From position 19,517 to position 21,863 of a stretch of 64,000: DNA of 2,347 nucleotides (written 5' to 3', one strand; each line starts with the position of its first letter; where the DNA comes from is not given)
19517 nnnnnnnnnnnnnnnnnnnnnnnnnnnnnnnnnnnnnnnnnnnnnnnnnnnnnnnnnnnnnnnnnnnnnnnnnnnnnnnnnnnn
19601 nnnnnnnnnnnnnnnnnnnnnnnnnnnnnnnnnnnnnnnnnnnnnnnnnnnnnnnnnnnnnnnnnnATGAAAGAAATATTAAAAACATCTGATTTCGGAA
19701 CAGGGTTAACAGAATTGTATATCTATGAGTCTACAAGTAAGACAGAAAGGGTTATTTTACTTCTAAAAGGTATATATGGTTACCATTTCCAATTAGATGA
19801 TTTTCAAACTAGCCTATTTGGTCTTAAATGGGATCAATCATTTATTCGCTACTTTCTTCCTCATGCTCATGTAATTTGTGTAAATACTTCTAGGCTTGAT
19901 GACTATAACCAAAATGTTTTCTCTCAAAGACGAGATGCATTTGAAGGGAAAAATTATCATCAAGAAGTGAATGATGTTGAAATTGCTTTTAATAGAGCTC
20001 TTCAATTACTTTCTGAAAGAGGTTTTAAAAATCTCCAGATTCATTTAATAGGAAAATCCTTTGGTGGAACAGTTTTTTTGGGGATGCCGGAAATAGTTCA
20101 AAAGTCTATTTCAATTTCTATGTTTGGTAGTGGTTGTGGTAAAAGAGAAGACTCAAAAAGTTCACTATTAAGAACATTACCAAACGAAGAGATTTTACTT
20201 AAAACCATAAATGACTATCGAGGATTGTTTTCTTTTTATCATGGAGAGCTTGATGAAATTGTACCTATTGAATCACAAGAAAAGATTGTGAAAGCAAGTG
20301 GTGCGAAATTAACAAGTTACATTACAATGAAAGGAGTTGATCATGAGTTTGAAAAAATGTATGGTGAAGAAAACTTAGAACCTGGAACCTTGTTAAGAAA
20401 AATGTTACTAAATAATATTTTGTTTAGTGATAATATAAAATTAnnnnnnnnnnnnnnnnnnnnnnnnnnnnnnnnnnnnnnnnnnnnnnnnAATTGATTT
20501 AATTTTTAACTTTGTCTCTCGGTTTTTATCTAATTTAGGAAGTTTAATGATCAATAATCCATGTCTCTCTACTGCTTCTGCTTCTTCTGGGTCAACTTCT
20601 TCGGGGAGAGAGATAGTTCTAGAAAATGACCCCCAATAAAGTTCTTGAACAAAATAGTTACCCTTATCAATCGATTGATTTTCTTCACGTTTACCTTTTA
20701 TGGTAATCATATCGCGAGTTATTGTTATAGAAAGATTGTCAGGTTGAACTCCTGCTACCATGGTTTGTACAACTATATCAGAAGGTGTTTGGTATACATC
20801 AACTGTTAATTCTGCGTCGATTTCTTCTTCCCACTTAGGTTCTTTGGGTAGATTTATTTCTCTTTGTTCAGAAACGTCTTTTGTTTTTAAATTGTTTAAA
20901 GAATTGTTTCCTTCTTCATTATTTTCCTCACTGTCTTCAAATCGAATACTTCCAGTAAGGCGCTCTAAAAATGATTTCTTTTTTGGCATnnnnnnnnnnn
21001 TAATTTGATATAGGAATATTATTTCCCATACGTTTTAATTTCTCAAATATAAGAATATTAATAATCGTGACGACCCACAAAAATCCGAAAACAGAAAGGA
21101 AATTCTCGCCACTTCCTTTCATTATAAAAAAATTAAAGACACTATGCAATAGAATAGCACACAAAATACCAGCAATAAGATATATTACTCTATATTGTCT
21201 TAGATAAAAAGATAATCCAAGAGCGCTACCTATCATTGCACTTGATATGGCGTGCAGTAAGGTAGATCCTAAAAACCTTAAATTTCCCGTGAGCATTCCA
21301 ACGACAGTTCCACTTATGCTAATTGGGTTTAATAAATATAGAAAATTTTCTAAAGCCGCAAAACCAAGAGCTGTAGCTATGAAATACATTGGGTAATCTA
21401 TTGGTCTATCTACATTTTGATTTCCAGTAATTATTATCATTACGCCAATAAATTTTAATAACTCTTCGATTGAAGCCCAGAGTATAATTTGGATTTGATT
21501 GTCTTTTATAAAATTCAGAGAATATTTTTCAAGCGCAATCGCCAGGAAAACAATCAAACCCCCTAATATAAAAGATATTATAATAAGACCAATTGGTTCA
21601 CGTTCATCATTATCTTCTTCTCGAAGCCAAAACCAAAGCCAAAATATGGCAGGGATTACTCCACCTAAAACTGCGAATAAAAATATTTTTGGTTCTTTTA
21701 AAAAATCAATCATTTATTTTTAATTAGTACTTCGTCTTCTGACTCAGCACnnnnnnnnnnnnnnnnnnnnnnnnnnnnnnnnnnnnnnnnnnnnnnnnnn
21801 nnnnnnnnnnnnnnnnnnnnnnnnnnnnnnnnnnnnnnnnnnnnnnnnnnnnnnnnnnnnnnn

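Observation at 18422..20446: Truncated IucA/IucC-like (NIS-synthetase-like) ligase plus alpha/beta hydrolase immediately downstream of tRNA-Phe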

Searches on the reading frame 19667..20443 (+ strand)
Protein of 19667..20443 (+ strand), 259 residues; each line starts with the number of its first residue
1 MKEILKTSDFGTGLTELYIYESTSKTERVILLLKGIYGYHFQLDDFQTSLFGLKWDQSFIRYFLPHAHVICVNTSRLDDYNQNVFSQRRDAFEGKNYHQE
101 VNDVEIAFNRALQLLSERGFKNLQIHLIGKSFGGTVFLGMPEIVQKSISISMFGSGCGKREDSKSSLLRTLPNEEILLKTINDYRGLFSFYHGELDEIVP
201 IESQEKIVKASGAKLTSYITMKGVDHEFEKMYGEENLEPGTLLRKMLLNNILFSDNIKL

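Call 3: search_protein_families(library=pfam, proteins=[window:19667-20443:+], max_evalue=10)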
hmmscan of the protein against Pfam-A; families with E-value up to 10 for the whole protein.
window:19667-20443:+ (259 aa): 3 families
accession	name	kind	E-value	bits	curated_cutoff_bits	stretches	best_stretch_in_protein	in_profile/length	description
PF07819.20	PGAP1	-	0.016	15.4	24.3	1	84-143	52-114/233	PGAP1-like alpha/beta domain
PF12146.15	Hydrolase_4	-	0.016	15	27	1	189-228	195-234/239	Serine aminopeptidase, S33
PF10230.15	LIDHydrolase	-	0.1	12.8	27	1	182-228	219-261/262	Lipid-droplet associated hydrolase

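Call 4: search_protein_families(library=ncbifam, proteins=[window:19667-20443:+], max_evalue=10)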
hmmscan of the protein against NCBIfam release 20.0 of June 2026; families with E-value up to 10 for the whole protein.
window:19667-20443:+ (259 aa): 0 families

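Call 42: find_homologous_proteins(query=window:19667-20443:+, max_evalue=0.001)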
Query window:19667-20443:+ (259 aa): 14 proteins with E <= 0.001 among 557 candidates.
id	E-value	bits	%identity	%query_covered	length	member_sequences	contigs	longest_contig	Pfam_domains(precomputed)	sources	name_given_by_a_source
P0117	4.3e-168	575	100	100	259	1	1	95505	-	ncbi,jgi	ncbi:MAG: hypothetical protein WCT42_00915 [Candidatus Paceibacterota bacterium]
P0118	5.8e-141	486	83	100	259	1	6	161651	-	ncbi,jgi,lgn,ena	-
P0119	1.2e-114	400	68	99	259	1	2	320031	-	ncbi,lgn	ncbi:MAG: hypothetical protein WDN09_01900 [bacterium]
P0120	3.0e-110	386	65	100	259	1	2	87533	-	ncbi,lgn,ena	-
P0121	5.0e-110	385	67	100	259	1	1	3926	-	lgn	-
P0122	8.2e-108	378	66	100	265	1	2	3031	-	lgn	-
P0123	9.2e-108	378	64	100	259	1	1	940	-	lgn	-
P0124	8.7e-107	374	65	97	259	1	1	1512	-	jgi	jgi:hypothetical protein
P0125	2.6e-105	370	62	100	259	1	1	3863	-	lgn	-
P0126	2.4e-83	298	53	98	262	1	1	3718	-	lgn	-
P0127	2.5e-83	298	53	98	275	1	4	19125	-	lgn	-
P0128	4.0e-49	186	40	92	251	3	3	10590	-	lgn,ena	-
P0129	1.4e-33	135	38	67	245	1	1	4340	-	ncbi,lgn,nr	ncbi:MAG TPA: hypothetical protein VFM02_04315 [Candidatus Paceibacterota bacterium]|nr:hypothetical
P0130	4.5e-26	110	33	85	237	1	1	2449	-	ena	-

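Call 49: predict_structure(alignment_id=A3)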
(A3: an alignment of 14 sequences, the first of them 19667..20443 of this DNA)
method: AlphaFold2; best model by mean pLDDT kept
length: 259 residues; sequences in the alignment: 14
mean_pLDDT: 91.8   pTM: 0.91
mean pLDDT of the five models: 91.8, 91.7, 90.0, 89.6, 89.2
residues with pLDDT >= 90: 201; 70-90: 44; 50-70: 13; < 50: 1
segments of 3 or more residues with pLDDT < 50: none
pLDDT, mean of each block of 10 residues (from residue 1): 95 97 95 91 65 72 95 96 90 97 98 97 95 97 97 91 90 95 97 93 96 96 92 90 93 74
secondary structure, 60 per line:
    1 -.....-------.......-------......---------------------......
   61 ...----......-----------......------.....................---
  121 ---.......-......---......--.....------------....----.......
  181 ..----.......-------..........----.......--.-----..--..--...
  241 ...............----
elements in order: E2-6 E14-20 E28-33 H55-63 E68-73 H85-90 H97-117 E124-130 H132-137 H141-146 E149-153 H166-169 H174-182 E187-193 H201-210 E215-221 H238-255

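Call 71: search_protein_families(library=padloc, proteins=[window:19667-20443:+], max_evalue=0.001)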
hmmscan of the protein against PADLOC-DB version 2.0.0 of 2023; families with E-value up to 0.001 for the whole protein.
window:19667-20443:+ (259 aa): 0 families

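Call 72: search_protein_families(library=phrogs, proteins=[window:19667-20443:+], max_evalue=0.001)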
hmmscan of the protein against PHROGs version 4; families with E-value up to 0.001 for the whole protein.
window:19667-20443:+ (259 aa): 0 families

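Call 83: search_solved_structures(query=A3, max_evalue=1, show_alignments=0)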
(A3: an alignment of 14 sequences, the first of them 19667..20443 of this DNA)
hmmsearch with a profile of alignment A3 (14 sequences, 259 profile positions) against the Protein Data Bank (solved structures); distinct sequences matched with E-value up to 1: 13.
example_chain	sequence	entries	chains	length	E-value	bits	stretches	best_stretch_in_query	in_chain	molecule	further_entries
9pjb_A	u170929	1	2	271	0.00013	24.6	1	187-240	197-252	MHETase MHT043-5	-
9pid_A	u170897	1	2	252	0.0034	19.9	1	177-236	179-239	Alpha/beta fold hydrolase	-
9pic_A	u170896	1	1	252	0.0034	19.9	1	177-236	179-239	Alpha/beta fold hydrolase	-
9pir_A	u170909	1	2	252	0.0035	19.9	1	177-236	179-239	Alpha/beta fold hydrolase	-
7q4h_A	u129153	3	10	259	0.0045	19.5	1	184-236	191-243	Hydrolase_4 domain-containing protein | Serine aminopeptidase S33 domain-containing protein | Prolyl oligopeptidase family protein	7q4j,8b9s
9h0z_A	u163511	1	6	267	0.0057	19.2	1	184-245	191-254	Serine aminopeptidase S33 domain-containing protein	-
9w30_A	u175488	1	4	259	0.0085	18.6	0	182-234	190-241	Alpha/beta superfamily hydrolase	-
7qjn_A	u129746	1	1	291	0.009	18.5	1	176-251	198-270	Dienelactone hydrolase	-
9wo1_A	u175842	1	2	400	0.04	16.4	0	179-238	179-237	Osmotically inducible protein C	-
3ksr_A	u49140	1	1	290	0.11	15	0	177-244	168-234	Putative serine hydrolase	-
7wwh_A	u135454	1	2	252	0.3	13.6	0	178-231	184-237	Alpha/beta hydrolase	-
5cml_A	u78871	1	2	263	0.55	12.7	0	90-158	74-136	OsmC family protein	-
2qru_A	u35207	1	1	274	0.57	12.7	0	100-144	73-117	Uncharacterized protein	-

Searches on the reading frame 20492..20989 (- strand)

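Call 75: search_protein_families(library=pfam, proteins=[window:20492-20989:-], max_evalue=0.001)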
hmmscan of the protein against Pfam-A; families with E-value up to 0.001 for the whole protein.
window:20492-20989:- (166 aa): 2 families
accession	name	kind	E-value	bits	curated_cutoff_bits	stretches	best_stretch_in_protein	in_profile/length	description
PF00011.27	HSP20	-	2.3e-17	63.4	20.8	1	66-160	3-95/102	Hsp20/alpha crystallin family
PF04969.22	CS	-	0.00016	23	21.3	1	63-137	3-63/78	CS domain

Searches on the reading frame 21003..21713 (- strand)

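Call 75: search_protein_families(library=pfam, proteins=[window:21003-21713:-], max_evalue=0.001)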
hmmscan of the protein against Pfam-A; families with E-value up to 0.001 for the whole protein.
window:21003-21713:- (237 aa): 1 family
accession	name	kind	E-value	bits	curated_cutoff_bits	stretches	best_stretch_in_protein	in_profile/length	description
PF13367.11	PrsW-protease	-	1.1e-27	97.3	23.5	1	39-217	1-192/196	PrsW family intramembrane metalloprotease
